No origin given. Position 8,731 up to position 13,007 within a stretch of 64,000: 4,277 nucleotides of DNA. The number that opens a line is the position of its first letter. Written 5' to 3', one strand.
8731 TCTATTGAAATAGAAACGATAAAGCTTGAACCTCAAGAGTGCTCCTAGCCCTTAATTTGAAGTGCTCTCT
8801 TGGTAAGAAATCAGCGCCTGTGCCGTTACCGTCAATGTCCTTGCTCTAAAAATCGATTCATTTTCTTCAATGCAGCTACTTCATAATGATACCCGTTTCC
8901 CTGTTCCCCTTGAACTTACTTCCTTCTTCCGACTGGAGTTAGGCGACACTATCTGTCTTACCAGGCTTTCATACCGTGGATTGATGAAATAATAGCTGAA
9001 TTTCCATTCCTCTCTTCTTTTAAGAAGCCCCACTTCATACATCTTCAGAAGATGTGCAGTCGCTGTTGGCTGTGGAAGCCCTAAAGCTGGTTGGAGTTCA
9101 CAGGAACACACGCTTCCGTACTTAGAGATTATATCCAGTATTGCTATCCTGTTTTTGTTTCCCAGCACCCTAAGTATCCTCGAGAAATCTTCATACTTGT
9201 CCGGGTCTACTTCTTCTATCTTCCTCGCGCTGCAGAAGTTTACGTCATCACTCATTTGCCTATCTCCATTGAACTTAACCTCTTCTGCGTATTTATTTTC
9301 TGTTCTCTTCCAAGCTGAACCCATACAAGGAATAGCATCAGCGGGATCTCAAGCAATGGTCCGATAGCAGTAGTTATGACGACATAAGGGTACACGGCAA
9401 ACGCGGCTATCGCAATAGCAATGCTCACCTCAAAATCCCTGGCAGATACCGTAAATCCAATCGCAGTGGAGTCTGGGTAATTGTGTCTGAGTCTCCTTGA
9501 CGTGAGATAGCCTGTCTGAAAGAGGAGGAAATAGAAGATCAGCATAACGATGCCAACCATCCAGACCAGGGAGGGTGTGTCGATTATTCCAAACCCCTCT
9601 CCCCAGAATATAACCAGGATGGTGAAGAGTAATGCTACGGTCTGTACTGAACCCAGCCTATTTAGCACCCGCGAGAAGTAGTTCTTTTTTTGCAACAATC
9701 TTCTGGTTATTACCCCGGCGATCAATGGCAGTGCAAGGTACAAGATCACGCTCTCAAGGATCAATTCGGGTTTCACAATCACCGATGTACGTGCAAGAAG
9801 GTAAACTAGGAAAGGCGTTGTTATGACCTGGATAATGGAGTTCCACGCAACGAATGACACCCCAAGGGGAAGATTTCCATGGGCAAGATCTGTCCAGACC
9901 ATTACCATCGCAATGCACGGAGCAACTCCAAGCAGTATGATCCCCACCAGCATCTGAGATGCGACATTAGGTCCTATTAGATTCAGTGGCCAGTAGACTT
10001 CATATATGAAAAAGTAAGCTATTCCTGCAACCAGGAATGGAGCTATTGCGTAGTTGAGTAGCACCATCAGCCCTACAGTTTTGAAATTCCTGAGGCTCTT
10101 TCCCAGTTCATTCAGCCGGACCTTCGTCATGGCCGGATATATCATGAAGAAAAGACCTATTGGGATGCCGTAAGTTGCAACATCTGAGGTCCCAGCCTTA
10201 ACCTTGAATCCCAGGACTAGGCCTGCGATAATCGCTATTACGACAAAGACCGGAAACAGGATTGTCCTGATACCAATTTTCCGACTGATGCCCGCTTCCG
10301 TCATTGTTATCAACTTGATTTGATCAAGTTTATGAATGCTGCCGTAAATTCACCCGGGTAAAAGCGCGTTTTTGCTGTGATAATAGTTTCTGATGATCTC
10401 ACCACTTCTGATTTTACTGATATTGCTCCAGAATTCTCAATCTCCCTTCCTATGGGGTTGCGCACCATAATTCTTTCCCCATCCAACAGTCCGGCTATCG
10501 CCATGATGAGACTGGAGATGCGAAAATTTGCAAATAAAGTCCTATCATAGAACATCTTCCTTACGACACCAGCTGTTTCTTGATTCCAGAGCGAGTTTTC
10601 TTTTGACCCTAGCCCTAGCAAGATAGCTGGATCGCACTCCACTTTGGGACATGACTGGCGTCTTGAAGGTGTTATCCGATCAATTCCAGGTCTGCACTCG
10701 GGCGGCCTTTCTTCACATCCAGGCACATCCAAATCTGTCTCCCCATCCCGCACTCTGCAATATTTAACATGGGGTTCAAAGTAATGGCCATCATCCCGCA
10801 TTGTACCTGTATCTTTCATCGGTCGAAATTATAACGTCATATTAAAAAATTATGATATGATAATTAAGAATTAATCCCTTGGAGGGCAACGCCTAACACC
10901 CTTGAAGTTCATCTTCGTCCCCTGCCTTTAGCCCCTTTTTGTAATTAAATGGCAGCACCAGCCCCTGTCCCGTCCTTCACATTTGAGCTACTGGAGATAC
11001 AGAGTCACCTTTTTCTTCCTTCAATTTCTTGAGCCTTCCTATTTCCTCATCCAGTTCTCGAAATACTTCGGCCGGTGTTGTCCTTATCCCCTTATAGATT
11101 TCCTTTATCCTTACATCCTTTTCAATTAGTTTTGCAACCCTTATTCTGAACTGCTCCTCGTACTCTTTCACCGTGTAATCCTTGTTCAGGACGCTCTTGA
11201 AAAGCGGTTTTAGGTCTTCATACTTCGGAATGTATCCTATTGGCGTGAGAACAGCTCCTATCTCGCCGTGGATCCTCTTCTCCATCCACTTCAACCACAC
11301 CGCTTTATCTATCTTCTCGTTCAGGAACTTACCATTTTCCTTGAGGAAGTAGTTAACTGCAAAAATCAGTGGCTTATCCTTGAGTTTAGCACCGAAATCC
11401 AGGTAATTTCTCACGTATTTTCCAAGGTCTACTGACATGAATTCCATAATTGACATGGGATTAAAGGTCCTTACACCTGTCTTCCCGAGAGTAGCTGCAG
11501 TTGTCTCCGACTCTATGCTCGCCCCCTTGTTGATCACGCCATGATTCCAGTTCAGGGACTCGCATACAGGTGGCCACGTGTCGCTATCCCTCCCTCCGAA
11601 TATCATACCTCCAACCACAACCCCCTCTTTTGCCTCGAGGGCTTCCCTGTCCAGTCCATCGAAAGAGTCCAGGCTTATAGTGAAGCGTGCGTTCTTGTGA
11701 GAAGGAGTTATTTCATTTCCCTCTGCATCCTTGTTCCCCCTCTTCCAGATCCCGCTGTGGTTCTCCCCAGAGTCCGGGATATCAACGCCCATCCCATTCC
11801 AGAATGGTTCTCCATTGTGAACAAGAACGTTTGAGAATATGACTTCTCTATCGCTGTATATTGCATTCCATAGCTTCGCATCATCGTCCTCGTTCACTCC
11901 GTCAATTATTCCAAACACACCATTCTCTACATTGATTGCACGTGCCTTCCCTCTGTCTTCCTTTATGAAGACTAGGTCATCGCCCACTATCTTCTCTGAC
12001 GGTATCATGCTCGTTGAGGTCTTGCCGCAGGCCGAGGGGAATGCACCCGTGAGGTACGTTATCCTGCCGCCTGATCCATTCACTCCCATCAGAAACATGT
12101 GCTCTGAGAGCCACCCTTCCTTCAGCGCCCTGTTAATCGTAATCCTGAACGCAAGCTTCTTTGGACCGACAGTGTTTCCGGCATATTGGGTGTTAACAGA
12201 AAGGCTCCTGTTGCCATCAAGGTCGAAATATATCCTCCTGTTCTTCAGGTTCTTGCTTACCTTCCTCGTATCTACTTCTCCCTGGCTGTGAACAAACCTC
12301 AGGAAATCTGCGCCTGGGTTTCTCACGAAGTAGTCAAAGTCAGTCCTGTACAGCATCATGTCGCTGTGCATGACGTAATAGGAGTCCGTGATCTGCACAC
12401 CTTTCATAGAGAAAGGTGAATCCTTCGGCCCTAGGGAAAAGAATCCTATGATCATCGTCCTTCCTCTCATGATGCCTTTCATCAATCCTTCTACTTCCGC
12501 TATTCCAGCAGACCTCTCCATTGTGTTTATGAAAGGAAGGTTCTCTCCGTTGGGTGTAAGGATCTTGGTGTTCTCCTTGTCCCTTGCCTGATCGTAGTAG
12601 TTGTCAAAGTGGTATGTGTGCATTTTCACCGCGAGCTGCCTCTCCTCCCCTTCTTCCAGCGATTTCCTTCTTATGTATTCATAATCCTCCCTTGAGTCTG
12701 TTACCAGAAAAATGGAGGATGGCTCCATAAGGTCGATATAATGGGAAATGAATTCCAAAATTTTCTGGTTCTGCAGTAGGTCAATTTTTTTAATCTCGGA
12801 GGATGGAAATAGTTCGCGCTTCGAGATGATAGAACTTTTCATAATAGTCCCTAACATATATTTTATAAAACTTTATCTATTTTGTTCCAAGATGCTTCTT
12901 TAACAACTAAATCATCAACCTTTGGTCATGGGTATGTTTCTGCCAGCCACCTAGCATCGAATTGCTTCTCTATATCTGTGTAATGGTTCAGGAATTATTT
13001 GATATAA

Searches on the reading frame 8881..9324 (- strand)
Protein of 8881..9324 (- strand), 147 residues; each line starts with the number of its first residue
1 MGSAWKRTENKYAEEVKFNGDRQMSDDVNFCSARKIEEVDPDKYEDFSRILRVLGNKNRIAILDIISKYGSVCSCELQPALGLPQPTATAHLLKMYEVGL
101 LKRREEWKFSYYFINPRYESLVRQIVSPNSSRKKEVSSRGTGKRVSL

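Call 6: search_protein_families(library=pfam, proteins=[window:8881-9324:-], max_evalue=0.01)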
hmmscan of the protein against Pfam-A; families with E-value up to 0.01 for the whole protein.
window:8881-9324:- (147 aa): 3 families
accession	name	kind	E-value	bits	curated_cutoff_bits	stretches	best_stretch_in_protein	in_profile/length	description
PF01022.26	HTH_5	-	4e-07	30.2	22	1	57-102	2-46/47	Bacterial regulatory protein, arsR family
PF12840.13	HTH_20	-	0.00038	20.8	27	1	54-103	1-50/51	Helix-turn-helix domain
PF01047.28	MarR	-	0.0026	18.1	24.6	1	58-104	4-50/59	MarR family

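Call 33: search_protein_families(library=ncbifam, proteins=[window:8881-9324:-], max_evalue=0.00001)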
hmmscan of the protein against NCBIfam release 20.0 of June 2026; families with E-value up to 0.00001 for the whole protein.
window:8881-9324:- (147 aa): 3 families
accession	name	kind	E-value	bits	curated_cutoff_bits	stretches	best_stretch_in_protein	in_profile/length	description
NF033788.1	HTH_metalloreg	subfamily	6.9e-15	54.6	55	1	48-116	2-70/77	metalloregulator ArsR/SmtB family transcription factor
NF007528.0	PRK10141.1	subfamily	8.1e-09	35.4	97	1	50-129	9-88/117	metalloregulator ArsR/SmtB family transcription factor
NF052532.1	TransRegPagRBaca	equivalog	2.3e-06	27.6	170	1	38-123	8-93/99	transcriptional repressor PagR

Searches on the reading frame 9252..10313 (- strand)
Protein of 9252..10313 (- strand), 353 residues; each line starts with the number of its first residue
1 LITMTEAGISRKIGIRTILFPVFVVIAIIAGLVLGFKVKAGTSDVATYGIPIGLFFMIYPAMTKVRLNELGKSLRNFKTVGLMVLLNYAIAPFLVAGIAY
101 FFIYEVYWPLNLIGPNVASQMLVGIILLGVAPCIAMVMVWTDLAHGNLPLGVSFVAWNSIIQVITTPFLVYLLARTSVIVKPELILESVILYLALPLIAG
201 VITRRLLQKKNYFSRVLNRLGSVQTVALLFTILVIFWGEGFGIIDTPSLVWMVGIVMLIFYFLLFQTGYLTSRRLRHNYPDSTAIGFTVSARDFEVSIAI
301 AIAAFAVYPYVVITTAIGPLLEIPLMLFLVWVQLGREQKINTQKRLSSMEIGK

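Call 6: search_protein_families(library=pfam, proteins=[window:9252-10313:-], max_evalue=0.01)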
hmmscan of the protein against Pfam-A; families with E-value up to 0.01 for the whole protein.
window:9252-10313:- (353 aa): 2 families
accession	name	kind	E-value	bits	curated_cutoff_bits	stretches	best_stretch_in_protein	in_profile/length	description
PF01758.21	SBF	-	5.4e-40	137.6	24.3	1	51-243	1-188/191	Sodium Bile acid symporter family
PF13593.11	SBF_like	-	6.1e-16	59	25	1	23-309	6-284/313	SBF-like CPA transporter family (DUF4137)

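Call 33: search_protein_families(library=ncbifam, proteins=[window:9252-10313:-], max_evalue=0.00001)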
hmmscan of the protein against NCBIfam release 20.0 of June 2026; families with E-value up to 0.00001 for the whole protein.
window:9252-10313:- (353 aa): 3 families
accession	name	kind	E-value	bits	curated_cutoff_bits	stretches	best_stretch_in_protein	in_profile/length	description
TIGR00832.1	acr3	equivalog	1.2e-58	199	282.8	1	20-332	8-326/327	ACR3 family arsenite efflux transporter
TIGR00841.1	bass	subfamily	2.9e-11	43.2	326.3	1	35-322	25-293/321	bile acid:sodium symporter family transporter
NF047939.1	PantTportPanS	equivalog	3.2e-06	27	400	1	17-279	5-244/299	ketopantoate/pantoate/pantothenate transporter PanS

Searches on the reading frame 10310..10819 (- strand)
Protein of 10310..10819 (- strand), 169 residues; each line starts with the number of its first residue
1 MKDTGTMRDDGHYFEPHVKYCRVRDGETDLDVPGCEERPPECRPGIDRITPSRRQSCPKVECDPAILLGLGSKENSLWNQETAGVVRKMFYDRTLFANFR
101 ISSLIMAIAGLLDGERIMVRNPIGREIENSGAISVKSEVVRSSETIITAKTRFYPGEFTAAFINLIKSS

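Call 6: search_protein_families(library=pfam, proteins=[window:10310-10819:-], max_evalue=0.01)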
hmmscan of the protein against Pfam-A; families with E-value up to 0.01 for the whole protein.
window:10310-10819:- (169 aa): 1 family
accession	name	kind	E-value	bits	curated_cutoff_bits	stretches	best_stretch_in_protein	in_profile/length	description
PF01965.30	DJ-1_PfpI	-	0.0012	19.2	26.6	1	35-163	35-163/165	DJ-1/PfpI family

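Call 26: search_protein_families(library=ncbifam, proteins=[window:10310-10819:-], max_evalue=0.01)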
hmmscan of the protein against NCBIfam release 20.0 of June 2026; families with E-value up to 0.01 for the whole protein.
window:10310-10819:- (169 aa): 2 families
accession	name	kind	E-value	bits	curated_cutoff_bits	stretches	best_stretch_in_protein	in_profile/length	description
TIGR01382.1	PfpI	subfamily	6.5e-07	29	139.05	1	65-166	65-168/169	DJ-1/PfpI/YhbO family deglycase/protease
NF040823.1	deglyc_PfpI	equivalog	0.003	17.4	330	1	63-146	63-146/166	deglycase PfpI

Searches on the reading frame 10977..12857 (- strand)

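Call 26: search_protein_families(library=ncbifam, proteins=[P0097], max_evalue=0.01)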
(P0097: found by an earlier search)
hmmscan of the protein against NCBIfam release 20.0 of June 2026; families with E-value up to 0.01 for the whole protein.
P0097 (114 aa): 20 families
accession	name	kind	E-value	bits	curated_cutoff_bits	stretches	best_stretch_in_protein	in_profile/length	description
NF040864.1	HgcB_ferredoxin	equivalog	1.2e-08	34.7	99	1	23-92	12-76/93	mercury methylation ferredoxin HgcB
NF043039.1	HgcAB_like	equivalog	3.4e-07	30.2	285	1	13-78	288-350/350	HgcAB-like fusion protein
NF042909.1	FMH_DH_FwdF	exception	8.3e-05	21.8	375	1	12-82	212-279/336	tungsten-dependent formylmethanofuran dehydrogenase subunit FwdF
NF040770.1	hetero_SS_HdrA2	exception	0.00012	20.3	1100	1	19-81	571-627/777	CoB-CoM heterodisulfide reductase HdrA2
NF045874.1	Vhu_polyferre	exception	0.00016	20.6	600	1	13-78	116-175/381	F420-non-reducing hydrogenase associated-polyferredoxin VhuB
TIGR04003.1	rSAM_BssD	equivalog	0.00019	20.7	496.45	1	22-78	47-102/314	[benzylsuccinate synthase]-activating enzyme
TIGR04395.1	cutC_activ_rSAM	equivalog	0.00065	19.1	360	1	21-96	50-122/309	choline TMA-lyase-activating enzyme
NF006221.0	PRK08348.1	subfamily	0.00066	19.4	124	1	23-79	42-94/136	NADH-plastoquinone oxidoreductase subunit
NF010369.0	PRK13795.1-4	equivalog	0.00085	17.6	1086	1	26-80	577-627/633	hypothetical protein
NF058577.1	FdxA_fam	equivalog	0.00091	19.4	65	0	21-37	32-48/52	4Fe-4S ferredoxin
TIGR02951.1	DMSO_dmsB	equivalog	0.0011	19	214.1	0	51-82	87-117/161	DMSO/selenate family reductase complex B subunit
NF042987.1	OGOR_delta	exception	0.0012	18.9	125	1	22-77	28-85/89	2-oxoglutarate ferredoxin oxidoreductase subunit delta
TIGR02494.1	PFLE_PFLC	subfamily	0.0012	18.2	174.35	1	24-94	47-114/293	glycyl-radical enzyme activating protein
NF006183.0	PRK08318.1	equivalog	0.0012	17.7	335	1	17-77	334-395/422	NAD-dependent dihydropyrimidine dehydrogenase subunit PreA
TIGR02512.1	FeFe_hydrog_A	subfamily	0.0017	17.3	405.95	1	22-84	4-74/375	[FeFe] hydrogenase, group A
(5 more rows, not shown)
